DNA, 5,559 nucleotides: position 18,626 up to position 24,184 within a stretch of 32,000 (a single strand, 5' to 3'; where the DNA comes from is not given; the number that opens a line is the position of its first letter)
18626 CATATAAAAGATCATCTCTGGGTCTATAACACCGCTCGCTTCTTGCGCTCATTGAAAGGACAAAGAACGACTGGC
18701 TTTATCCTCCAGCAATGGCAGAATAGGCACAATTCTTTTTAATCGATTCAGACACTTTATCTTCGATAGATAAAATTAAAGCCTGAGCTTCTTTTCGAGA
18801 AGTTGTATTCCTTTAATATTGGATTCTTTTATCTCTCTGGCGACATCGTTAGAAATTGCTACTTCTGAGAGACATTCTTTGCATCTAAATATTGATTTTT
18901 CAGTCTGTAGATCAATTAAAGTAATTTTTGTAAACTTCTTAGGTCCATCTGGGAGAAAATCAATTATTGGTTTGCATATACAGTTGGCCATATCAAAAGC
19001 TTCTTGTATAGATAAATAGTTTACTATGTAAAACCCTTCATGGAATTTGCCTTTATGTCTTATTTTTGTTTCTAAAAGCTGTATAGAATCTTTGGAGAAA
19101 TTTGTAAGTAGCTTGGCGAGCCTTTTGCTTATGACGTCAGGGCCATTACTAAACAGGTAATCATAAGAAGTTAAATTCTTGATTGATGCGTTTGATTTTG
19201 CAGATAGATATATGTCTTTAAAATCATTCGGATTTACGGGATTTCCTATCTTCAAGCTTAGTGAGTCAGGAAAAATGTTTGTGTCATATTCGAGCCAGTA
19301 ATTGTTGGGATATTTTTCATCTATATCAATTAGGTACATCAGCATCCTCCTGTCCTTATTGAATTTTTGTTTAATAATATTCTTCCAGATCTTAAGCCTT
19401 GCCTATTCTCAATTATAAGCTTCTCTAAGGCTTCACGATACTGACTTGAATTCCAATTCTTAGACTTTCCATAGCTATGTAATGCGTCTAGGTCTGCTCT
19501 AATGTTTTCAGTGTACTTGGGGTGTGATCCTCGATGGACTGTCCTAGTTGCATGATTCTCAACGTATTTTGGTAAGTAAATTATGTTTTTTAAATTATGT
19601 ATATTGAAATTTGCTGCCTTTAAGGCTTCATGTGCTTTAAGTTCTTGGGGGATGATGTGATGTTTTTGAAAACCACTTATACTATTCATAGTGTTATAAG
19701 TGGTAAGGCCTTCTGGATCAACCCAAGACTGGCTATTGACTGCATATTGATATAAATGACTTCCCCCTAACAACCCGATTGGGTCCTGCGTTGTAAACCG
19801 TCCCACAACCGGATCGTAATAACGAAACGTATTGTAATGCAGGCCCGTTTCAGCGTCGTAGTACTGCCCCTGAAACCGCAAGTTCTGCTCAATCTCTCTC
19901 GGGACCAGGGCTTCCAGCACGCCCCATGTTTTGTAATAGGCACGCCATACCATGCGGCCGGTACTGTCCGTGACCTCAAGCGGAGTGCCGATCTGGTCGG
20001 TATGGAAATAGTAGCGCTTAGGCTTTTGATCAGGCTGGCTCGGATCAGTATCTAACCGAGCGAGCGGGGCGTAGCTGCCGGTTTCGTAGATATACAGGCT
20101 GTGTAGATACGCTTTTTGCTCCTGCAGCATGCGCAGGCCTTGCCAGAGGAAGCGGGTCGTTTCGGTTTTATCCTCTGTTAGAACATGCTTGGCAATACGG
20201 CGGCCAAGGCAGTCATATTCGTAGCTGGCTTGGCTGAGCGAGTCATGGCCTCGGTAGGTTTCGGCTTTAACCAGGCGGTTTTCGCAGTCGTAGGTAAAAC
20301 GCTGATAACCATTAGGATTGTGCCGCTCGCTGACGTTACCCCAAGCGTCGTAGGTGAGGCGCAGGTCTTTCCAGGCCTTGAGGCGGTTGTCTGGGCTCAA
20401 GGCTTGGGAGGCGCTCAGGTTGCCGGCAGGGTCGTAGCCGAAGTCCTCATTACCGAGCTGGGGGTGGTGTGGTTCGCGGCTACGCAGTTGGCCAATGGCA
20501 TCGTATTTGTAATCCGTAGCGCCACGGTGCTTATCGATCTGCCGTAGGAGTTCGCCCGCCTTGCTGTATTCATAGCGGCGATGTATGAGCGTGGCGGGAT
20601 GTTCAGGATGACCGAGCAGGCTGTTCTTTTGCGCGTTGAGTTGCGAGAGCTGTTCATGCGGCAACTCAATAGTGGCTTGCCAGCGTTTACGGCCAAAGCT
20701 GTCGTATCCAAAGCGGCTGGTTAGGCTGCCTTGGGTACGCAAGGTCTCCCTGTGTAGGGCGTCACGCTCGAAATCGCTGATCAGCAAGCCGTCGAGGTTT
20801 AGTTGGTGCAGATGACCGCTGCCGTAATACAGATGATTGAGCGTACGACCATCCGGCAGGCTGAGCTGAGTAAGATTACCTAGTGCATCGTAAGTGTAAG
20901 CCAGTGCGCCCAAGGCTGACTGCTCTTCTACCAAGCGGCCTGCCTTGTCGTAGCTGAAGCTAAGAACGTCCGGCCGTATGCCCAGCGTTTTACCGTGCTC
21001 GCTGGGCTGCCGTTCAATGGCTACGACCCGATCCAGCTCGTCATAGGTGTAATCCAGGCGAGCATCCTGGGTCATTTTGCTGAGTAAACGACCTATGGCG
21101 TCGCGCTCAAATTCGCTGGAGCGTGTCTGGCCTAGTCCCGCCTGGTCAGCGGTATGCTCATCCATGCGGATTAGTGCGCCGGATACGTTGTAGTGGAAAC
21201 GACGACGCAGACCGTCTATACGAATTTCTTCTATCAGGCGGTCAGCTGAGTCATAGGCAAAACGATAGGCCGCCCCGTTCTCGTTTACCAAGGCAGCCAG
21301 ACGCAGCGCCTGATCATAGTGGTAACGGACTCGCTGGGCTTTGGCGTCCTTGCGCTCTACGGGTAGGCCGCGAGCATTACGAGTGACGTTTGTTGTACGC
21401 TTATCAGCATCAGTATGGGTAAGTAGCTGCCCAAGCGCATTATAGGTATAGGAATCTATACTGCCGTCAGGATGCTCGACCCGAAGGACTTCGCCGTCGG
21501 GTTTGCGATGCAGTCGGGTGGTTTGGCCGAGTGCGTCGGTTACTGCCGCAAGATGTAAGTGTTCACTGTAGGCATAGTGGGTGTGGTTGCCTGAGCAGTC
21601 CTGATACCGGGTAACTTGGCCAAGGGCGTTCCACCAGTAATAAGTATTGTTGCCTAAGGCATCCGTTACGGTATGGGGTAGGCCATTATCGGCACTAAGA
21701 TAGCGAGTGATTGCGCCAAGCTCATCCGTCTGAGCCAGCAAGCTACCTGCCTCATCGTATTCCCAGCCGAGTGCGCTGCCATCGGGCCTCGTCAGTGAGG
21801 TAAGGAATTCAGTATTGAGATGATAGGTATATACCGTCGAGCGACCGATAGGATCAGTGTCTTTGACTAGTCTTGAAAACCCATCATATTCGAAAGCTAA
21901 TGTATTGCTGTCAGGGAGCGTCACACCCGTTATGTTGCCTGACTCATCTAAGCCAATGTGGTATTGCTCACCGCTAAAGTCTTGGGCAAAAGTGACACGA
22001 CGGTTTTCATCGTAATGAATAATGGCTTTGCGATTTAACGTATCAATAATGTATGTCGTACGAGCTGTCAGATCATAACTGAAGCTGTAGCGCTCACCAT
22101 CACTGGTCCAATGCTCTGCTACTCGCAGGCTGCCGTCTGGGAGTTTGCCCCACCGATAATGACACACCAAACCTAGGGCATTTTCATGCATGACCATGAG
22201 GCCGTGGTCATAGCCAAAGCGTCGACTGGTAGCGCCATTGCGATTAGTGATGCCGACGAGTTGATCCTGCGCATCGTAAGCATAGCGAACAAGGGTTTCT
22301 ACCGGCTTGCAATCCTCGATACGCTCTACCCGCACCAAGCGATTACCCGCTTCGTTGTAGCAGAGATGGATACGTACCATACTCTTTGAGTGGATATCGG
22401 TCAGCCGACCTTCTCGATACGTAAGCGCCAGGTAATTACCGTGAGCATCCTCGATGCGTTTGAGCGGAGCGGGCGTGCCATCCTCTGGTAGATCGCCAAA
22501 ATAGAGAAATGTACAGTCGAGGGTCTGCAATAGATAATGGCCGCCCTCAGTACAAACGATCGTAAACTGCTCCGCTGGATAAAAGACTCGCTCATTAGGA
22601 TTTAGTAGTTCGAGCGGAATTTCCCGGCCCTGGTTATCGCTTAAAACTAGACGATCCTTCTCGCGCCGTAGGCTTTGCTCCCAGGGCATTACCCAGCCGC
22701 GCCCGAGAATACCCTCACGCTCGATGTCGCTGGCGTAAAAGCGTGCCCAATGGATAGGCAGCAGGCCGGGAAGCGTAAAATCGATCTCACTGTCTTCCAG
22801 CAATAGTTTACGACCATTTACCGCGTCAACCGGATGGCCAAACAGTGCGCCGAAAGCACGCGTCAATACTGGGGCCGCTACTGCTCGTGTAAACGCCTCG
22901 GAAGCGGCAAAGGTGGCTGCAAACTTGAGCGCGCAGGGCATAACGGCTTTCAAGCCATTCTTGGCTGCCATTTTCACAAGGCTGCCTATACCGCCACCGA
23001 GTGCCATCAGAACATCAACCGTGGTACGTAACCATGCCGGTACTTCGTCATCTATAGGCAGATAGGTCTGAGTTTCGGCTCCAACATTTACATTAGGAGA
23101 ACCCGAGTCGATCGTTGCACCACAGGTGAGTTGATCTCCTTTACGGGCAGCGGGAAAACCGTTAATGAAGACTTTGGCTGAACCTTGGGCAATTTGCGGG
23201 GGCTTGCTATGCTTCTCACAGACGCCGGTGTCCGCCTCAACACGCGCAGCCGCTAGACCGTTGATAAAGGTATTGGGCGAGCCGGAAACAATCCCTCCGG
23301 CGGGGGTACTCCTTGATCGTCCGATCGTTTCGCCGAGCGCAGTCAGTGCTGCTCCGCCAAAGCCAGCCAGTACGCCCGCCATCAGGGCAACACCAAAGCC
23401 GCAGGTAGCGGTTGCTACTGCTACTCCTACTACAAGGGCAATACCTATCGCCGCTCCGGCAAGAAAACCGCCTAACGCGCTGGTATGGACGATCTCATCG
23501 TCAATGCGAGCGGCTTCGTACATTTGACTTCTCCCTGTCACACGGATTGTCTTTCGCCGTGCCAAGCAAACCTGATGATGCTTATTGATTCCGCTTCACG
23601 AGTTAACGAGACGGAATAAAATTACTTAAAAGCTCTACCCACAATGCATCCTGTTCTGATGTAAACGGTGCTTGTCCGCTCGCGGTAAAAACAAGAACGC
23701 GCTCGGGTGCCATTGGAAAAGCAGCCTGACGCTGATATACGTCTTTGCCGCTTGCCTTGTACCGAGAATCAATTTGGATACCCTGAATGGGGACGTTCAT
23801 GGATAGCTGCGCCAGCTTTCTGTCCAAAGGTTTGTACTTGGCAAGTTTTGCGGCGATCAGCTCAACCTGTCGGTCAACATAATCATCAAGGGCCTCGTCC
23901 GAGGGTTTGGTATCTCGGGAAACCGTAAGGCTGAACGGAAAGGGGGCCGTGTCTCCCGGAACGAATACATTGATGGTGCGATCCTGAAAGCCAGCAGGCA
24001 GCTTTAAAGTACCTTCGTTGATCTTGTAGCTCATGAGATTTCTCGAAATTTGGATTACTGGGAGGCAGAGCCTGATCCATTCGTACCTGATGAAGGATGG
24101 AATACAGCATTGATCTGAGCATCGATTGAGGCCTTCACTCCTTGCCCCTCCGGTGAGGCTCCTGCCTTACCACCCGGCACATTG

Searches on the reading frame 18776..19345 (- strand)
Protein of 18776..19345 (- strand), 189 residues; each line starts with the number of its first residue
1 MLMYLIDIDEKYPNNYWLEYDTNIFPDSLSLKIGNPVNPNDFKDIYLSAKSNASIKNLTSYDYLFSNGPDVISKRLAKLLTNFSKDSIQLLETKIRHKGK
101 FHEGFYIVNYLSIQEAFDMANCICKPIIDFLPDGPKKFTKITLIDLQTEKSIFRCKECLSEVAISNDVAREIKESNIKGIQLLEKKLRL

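Call 5: search_protein_families(library=pfam, proteins=[window:18776-19345:-], max_evalue=0.1)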
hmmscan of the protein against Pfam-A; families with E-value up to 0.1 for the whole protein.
window:18776-19345:- (189 aa): 1 family
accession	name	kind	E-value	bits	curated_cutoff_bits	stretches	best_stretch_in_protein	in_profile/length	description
PF07791.16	Imm11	-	0.00022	21.1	22.1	1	62-183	67-190/194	Immunity protein family (Imm11)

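Call 6: search_protein_families(library=ncbifam, proteins=[window:18776-19345:-], max_evalue=0.1)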
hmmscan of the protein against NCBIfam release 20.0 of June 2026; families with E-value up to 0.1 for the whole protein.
window:18776-19345:- (189 aa): 1 family
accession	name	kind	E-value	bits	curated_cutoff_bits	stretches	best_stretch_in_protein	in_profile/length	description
NF001607.0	PRK00398.1-4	equivalog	0.1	12.4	89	0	150-173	7-30/53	DNA-directed RNA polymerase subunit P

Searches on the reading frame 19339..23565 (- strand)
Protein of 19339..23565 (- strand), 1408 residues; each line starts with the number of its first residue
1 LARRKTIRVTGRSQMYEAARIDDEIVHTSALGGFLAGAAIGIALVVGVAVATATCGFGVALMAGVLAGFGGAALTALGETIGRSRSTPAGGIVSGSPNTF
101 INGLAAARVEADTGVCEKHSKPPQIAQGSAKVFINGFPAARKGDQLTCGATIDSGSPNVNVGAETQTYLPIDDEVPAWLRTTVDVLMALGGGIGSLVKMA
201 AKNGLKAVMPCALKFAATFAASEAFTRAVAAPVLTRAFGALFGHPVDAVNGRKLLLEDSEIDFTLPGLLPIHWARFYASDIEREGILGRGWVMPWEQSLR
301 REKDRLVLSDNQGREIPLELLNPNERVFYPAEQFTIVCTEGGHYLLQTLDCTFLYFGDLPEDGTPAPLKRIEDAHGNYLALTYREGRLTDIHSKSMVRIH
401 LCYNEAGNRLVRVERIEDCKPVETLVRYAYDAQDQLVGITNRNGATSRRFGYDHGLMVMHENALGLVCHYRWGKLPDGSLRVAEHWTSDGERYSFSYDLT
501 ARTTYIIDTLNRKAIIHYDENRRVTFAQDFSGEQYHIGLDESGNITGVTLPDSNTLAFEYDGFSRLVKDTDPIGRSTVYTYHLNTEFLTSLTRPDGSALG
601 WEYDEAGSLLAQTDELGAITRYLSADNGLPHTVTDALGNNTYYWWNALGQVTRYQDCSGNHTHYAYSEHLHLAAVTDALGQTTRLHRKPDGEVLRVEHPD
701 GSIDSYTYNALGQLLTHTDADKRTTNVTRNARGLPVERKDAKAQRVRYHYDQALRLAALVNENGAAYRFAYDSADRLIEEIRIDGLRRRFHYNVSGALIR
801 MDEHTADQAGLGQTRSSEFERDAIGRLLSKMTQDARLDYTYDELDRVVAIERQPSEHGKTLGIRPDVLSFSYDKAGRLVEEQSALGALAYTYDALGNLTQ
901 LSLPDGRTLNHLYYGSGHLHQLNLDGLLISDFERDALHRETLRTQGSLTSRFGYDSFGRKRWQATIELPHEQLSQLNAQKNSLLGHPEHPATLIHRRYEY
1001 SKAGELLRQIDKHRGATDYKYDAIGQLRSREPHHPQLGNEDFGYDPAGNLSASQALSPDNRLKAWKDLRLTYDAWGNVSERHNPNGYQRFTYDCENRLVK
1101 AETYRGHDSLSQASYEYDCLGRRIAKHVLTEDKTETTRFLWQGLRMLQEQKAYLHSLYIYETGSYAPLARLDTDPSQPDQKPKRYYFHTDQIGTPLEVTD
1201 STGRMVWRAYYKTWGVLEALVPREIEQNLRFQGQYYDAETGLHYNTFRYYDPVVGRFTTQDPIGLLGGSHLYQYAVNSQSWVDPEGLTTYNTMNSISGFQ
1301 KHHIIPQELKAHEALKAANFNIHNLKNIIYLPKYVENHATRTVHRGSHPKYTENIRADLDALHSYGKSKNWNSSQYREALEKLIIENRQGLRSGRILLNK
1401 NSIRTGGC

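Call 5: search_protein_families(library=pfam, proteins=[window:19339-23565:-], max_evalue=0.1)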
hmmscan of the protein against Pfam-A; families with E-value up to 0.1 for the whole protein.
window:19339-23565:- (1408 aa): 9 families
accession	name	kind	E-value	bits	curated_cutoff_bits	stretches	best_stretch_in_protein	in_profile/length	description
PF05593.20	RHS_repeat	-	2.5e-56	187.5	22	9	872-908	1-38/38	RHS Repeat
PF25799.1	prePAAR_I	-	7.9e-23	81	25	1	15-71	1-56/57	Class I prePAAR effector Rhs1 motif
PF20148.4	DUF6531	-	3e-21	76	24.1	1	243-317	1-73/74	Domain of unknown function (DUF6531)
PF05488.18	PAAR_motif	-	3.1e-18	66.2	27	1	86-152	5-68/70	PAAR motif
PF14412.12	AHH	-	4.4e-18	65.7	22.3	1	1287-1383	5-107/111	A nuclease family of the HNH/ENDO VII superfamily with conserved AHH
PF03527.20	RHS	-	1.9e-13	50.4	27.9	1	1185-1215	2-32/38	RHS protein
PF15283.12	DUF4595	-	7.1e-10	39.6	34.2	0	504-574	27-95/202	Domain of unknown function (DUF4595) with porin-like fold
PF25023.1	TEN_YD-shell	-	2.4e-09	36.3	50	2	1019-1261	628-866/909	Teneurin YD-shell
PF09533.15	DUF2380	-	0.024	14.5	26.3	1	1291-1338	91-136/187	Predicted lipoprotein of unknown function (DUF2380)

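Call 6: search_protein_families(library=ncbifam, proteins=[window:19339-23565:-], max_evalue=0.1)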
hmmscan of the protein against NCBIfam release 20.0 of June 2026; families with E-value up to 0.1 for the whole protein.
window:19339-23565:- (1408 aa): 4 families
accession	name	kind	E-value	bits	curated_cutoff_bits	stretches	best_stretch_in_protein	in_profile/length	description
NF041261.1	RHS_core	equivalog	5.7e-104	349.1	2000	3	418-1179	312-1081/1261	RHS element core protein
TIGR01643.1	YD_repeat_2x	repeat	3.6e-59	195.1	15.8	9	540-579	2-41/42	YD repeat-containing protein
TIGR03696.1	Rhs_assc_core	domain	7.1e-24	84.1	32.5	1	1211-1287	1-76/76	RHS repeat-associated core domain-containing protein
NF033420.0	T6SS_PAAR_dom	equivalog_domain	1.9e-12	47.1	124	1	86-162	16-94/94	type VI secretion system PAAR protein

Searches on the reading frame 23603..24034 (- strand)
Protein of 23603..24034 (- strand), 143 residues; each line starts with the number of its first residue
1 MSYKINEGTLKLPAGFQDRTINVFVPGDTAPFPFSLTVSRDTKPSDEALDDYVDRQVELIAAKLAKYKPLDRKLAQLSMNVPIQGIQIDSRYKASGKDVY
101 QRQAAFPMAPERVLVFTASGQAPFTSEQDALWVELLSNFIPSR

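Call 5: search_protein_families(library=pfam, proteins=[window:23603-24034:-], max_evalue=0.1)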
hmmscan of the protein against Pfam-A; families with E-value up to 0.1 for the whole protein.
window:23603-24034:- (143 aa): 1 family
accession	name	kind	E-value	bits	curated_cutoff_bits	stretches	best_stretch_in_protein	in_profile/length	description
PF08786.17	DcrB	-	2.3e-35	121.9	27.2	1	7-136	1-125/127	DcrB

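Call 6: search_protein_families(library=ncbifam, proteins=[window:23603-24034:-], max_evalue=0.1)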
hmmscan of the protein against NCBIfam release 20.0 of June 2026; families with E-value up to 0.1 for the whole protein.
window:23603-24034:- (143 aa): 0 families
